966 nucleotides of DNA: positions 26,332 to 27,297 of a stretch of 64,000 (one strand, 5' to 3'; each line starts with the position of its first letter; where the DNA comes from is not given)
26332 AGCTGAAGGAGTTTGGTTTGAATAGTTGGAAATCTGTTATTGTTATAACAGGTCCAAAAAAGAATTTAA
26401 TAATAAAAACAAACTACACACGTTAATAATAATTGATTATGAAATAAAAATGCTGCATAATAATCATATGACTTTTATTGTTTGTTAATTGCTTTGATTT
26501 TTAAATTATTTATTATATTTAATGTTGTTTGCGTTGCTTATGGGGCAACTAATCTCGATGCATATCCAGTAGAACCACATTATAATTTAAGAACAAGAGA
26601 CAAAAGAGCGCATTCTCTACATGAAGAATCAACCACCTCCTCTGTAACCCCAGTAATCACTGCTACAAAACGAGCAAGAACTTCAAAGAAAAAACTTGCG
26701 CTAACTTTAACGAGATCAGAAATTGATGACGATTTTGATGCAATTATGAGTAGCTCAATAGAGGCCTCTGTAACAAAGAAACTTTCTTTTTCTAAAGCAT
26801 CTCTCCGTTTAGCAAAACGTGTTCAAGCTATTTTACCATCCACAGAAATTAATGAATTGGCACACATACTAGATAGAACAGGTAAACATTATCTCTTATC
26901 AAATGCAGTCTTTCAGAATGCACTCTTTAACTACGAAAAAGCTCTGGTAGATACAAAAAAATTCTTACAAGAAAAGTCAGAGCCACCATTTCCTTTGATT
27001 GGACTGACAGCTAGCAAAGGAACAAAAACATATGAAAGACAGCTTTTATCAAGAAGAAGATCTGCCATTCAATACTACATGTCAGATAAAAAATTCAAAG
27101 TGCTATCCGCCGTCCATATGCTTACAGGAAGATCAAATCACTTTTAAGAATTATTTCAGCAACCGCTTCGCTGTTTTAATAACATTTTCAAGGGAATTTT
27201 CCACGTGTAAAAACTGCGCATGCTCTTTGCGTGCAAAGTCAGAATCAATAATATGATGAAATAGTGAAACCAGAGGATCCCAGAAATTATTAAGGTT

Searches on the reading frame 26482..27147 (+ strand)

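Call 4: search_protein_families(library=pfam, proteins=[window:26482-27147:+], max_evalue=0.01)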
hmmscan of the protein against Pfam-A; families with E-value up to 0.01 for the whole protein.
window:26482-27147:+ (221 aa): 0 families

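Call 24: search_protein_families(library=ncbifam, proteins=[window:26482-27147:+], max_evalue=0.001)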
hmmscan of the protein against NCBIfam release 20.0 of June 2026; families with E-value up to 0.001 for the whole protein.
window:26482-27147:+ (221 aa): 0 families

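Call 49: search_protein_families(library=pfam, proteins=[window:26482-27147:+], max_evalue=1)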
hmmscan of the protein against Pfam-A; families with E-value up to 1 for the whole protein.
window:26482-27147:+ (221 aa): 1 family
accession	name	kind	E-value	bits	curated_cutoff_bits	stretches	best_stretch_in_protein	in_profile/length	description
PF07763.18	FEZ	-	0.068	13.3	28.1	1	49-209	21-171/240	FEZ-like protein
